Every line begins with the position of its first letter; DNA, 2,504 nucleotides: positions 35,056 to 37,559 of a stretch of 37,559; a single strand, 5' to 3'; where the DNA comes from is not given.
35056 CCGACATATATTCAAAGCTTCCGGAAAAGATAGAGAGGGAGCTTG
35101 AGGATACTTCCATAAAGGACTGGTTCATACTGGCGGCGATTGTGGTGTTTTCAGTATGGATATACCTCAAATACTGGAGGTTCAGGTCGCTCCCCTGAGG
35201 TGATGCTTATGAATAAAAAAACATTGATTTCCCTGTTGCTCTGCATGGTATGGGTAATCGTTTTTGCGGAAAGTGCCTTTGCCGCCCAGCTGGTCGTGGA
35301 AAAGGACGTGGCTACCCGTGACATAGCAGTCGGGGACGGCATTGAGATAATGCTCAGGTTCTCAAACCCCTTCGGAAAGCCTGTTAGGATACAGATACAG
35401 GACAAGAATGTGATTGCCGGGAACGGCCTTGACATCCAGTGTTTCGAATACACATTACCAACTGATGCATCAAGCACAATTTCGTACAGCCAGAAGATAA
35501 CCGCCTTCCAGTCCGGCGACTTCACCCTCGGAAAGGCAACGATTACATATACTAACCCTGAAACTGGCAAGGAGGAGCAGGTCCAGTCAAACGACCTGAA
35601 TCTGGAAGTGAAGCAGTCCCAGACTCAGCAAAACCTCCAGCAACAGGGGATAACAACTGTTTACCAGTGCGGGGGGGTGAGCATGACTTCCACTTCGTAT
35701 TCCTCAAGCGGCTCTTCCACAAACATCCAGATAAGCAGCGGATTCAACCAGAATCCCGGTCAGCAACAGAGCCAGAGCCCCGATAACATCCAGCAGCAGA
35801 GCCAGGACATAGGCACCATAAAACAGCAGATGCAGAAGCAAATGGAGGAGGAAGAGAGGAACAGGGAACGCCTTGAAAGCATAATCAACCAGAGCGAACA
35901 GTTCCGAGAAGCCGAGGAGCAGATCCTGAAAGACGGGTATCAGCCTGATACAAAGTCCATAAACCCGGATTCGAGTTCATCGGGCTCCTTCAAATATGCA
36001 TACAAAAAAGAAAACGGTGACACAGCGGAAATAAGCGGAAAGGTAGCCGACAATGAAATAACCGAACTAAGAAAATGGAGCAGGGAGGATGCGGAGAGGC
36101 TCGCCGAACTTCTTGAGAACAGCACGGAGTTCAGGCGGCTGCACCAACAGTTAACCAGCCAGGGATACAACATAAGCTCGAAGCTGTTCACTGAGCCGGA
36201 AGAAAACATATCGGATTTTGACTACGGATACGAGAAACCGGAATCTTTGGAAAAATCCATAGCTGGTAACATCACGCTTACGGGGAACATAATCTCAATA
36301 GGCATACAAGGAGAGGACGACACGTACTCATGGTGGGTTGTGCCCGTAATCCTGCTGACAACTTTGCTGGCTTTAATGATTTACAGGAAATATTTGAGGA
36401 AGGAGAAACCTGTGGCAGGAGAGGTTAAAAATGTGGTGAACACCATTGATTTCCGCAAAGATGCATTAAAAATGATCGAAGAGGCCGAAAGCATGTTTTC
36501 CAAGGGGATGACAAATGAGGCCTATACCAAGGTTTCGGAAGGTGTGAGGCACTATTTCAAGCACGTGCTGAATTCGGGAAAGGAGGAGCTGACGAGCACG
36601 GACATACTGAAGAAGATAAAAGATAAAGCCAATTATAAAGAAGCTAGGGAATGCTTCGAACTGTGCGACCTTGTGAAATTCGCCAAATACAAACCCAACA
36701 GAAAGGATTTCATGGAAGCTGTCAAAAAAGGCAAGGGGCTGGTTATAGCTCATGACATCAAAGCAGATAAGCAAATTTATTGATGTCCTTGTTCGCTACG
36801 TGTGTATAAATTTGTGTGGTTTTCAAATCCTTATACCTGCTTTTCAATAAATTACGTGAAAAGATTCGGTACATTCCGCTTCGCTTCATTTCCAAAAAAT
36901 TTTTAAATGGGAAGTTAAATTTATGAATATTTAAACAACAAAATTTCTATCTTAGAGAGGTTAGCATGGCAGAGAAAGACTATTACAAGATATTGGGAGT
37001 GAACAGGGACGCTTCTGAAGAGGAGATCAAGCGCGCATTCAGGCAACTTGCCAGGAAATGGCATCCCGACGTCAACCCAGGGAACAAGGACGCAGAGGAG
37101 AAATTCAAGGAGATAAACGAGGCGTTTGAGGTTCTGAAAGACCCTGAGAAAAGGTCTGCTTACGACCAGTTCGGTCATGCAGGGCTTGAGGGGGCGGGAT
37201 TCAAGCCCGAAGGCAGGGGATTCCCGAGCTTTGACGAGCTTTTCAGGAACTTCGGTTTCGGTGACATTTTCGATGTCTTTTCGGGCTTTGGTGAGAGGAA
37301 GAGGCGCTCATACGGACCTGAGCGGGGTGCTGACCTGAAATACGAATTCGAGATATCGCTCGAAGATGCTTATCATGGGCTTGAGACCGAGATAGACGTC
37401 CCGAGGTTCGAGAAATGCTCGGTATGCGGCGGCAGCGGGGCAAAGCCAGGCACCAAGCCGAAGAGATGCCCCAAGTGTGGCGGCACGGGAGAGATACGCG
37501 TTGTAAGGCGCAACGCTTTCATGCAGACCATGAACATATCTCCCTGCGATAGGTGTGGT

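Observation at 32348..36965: Complete MoxR / DUF58 / VWA(BatA) / BatD-like module inserted between dnaK and dnaJ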

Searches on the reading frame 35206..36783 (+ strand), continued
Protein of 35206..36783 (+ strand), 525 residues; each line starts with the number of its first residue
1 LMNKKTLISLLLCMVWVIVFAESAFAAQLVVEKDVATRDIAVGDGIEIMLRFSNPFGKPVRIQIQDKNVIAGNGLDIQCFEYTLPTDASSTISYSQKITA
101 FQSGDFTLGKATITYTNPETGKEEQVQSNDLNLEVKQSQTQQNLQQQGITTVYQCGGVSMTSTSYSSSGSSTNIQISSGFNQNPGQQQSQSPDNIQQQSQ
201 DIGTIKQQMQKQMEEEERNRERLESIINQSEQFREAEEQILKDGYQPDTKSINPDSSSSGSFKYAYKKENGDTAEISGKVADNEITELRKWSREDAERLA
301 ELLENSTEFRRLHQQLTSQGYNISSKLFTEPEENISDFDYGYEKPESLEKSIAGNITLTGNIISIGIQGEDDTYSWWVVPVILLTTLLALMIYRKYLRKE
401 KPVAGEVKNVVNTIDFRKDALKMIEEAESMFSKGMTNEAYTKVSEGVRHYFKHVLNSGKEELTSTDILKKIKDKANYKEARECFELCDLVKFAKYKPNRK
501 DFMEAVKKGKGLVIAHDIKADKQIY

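Call 50: search_protein_families(library=pfam, alignment_id=A3, max_evalue=0.1)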
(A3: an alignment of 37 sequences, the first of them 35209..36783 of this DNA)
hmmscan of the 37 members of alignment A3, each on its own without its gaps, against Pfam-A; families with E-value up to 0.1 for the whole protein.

A. member 1, window:35209-36783:+ (524 aa): 5 families
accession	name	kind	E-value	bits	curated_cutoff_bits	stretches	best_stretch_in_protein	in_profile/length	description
PF05753.20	TRAP_beta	-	0.00067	19.5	22.4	1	86-128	81-123/178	Translocon-associated protein beta (TRAPB)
PF05119.17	Terminase_4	-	0.0007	20.4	24.7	0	206-252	10-56/98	Phage terminase, small subunit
PF13584.12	BatD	-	0.0069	17.4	24.1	1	35-134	4-92/92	BatD DUF11 like domain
PF14316.11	DUF4381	-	0.011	16.4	27.2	1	373-474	19-105/145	Domain of unknown function (DUF4381)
PF16523.10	betaPIX_CC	-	0.087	13.2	26.8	0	197-228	40-71/85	betaPIX coiled coil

B. families by the number of members that match (of 37 scanned): 36 families (the first 25 are shown)
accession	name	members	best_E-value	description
PF05753.20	TRAP_beta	21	1.6e-05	Translocon-associated protein beta (TRAPB)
PF13584.12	BatD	18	1.1e-06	BatD DUF11 like domain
PF05119.17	Terminase_4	10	0.0007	Phage terminase, small subunit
PF14316.11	DUF4381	8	0.00069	Domain of unknown function (DUF4381)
PF03153.18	TFIIA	6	0.00012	Transcription factor IIA, alpha/beta subunit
PF13396.11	PLDc_N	4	0.015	Phospholipase_D-nuclease N-terminal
PF17660.6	BTRD1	2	0.011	Polyglycine hydrolase-like, structural repeat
PF16523.10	betaPIX_CC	2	0.069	betaPIX coiled coil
PF05545.16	FixQ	1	0.0018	Cbb3-type cytochrome oxidase component FixQ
PF02920.21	Integrase_DNA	1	0.0021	DNA binding domain of tn916 integrase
PF25450.1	Rab11-FIP3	1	0.0086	Rab11-FIP3-like domain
PF05168.19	HEPN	1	0.0092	HEPN domain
PF00804.31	Syntaxin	1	0.012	Syntaxin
PF11669.13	WBP-1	1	0.013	WW domain-binding protein 1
PF13721.11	SecD-TM1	1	0.016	SecD export protein N-terminal TM region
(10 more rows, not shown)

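Call 54: predict_structure(alignment_id=A3)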
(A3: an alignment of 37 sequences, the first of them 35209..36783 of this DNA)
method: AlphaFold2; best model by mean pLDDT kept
length: 524 residues; sequences in the alignment: 37
mean_pLDDT: 84.1   pTM: 0.41
mean pLDDT of the five models: 84.1, 84.0, 83.9, 83.6, 83.2
residues with pLDDT >= 90: 332; 70-90: 97; 50-70: 36; < 50: 59
segments of 3 or more residues with pLDDT < 50: 166-197, 370-373, 398-411, 518-524
pLDDT, mean of each block of 10 residues (from residue 1): 75 73 74 96 95 95 96 94 94 94 96 95 97 88 74 85 55 37 38 44 71 88 97 97 96 93 96 96 95 95 97 96 94 93 88 95 85 63 82 62 39 83 97 96 96 80 93 93 92 89 97 66 36
secondary structure, 60 per line:
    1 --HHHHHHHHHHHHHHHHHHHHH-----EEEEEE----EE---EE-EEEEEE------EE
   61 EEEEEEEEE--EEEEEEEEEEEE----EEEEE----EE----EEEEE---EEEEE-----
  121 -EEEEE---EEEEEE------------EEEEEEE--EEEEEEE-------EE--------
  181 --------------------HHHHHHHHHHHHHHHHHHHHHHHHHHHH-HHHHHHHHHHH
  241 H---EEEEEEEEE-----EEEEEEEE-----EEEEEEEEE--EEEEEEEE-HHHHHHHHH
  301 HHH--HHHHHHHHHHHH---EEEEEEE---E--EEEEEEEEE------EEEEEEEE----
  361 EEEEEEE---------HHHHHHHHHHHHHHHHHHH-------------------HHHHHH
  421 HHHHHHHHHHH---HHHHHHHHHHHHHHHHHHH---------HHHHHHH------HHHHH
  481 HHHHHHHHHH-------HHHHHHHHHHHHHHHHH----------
elements in order: H3-23 E29-34 E47-52 E59-69 E72-83 E88-92 E103-107 E111-115 E122-126 E130-135 E148-154 E157-163 H201-228 H230-241 E245-253 E259-266 E272-280 E283-290 H292-303 H306-317 E321-327 E334-342 E349-356 E361-367 H377-395 H415-431 H435-453 H463-469 H476-490 H498-514

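Call 59: fold_search(model_id=the predicted structure, library=pdb)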
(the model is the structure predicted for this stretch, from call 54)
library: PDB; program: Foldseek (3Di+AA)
matches with E <= 10: 1528; with E <= 0.001: 12
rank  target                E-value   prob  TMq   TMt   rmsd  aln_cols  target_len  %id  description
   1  8b6l_F                4.5e-05  1.00  0.17  0.54   4.4       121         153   13  Subtomogram average of the human Sec61-TRAP-OSTA-translocon (released 2022-12-07)
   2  8b5l_v                5.2e-05  1.00  0.18  0.53   4.4       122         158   13  Cryo-EM structure of ribosome-Sec61-TRAP (TRanslocon Associated Protein) translocon complex (released 2023-03-01)
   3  5cl2_B                5.2e-05  0.99  0.13  0.24  22.5       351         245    6  Crystal structure of Spo0M, sporulation control protein, from Bacillus subtilis. (released 2015-12-16)
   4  9n9j_6                7.9e-05  1.00  0.17  0.52   4.3       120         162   13  Structure of a GRP94 folding intermediate engaged with a CCDC134- and FKBP11-bound secretory translocon (released 2025-11-19)
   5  5cl2_A                1.3e-04  0.99  0.14  0.26  23.4       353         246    7  Crystal structure of Spo0M, sporulation control protein, from Bacillus subtilis. (released 2015-12-16)
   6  8rjc_6                1.5e-04  1.00  0.17  0.48   4.6       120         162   12  Structure of the rabbit 80S ribosome stalled on a 2-TMD rhodopsin intermediate in complex with Sec61-TRAP, open confor (released 2024-01-24)
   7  8btk_TB               3.2e-04  1.00  0.16  0.48   4.7       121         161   13  Structure of the TRAP complex with the Sec translocon and a translating ribosome (released 2023-05-24)
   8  5jpm_B                4.8e-04  1.00  0.16  0.12   4.4       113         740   11  Structure of the complex of human complement C4 with MASP-2 rebuilt using iMDFF (released 2016-08-10)
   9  3hrz_B                5.1e-04  1.00  0.16  0.32   6.5       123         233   11  Cobra Venom Factor (CVF) in complex with human factor B (released 2009-07-07)
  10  3frp_G                5.1e-04  1.00  0.16  0.34   7.7       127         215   12  Crystal Structure of Cobra Venom Factor, a Co-factor for C3- and C5 convertase CVFBb (released 2009-04-28)
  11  6y2p_A                9.0e-04  0.94  0.13  0.17  24.3       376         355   10  Escherichia coli RnlA-RnlB Toxin-Antitoxin System. (released 2021-04-14)
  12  9n9j_5                9.5e-04  1.00  0.16  0.46  14.1       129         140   12  Structure of a GRP94 folding intermediate engaged with a CCDC134- and FKBP11-bound secretory translocon (released 2025-11-19)
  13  8xrt_D                1.2e-03  0.99  0.10  0.08   9.6       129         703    7  The crystal structure of a GH3 enzyme CcBgl3B (released 2024-04-10)
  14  7e1y_A                1.5e-03  1.00  0.16  0.15   5.5       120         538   11  Staphylothermus marinus amylopullulanase -SmApu (released 2022-02-09)
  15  7u06_A                1.5e-03  0.77  0.15  0.08  34.6       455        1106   10  Structure of the yeast TRAPPII-Rab11/Ypt32 complex in the closed/open state (composite structure) (released 2022-04-27)
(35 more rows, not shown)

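Call 63: search_protein_families(library=padloc, proteins=[window:35209-36783:+], max_evalue=0.001)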
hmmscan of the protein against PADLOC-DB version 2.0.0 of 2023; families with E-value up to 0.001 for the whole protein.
window:35209-36783:+ (524 aa): 0 families

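Call 64: search_protein_families(library=ncbifam, proteins=[window:35209-36783:+], max_evalue=0.001)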
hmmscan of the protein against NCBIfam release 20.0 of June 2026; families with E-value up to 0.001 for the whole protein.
window:35209-36783:+ (524 aa): 1 family
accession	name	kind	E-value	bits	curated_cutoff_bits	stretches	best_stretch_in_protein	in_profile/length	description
NF047493.1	LB_053_fam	equivalog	0.00037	19.8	200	0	372-500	131-259/273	LB_053 family protein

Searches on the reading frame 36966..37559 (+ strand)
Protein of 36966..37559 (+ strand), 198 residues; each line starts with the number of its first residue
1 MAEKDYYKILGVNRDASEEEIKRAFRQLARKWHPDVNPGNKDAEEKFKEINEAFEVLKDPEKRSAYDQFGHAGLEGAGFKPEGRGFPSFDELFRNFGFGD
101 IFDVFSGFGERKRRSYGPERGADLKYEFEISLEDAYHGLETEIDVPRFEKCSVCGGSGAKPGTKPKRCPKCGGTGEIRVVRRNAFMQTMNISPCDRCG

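Call 3: search_protein_families(library=pfam, proteins=[window:36966-37559:+], max_evalue=0.01)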
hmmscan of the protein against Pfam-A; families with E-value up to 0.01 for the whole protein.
window:36966-37559:+ (198 aa): 3 families
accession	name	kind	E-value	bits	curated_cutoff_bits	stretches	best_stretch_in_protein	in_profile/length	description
PF00226.36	DnaJ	-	2.9e-30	104.6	27.8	1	5-67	1-63/63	DnaJ domain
PF00684.25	DnaJ_CXXCXGXG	-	4.9e-09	36.8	32.7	1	151-198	1-48/65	DnaJ central domain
PF15777.11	Anti-TRAP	-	0.00089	19.7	32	1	149-177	11-42/59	Tryptophan RNA-binding attenuator protein inhibitory protein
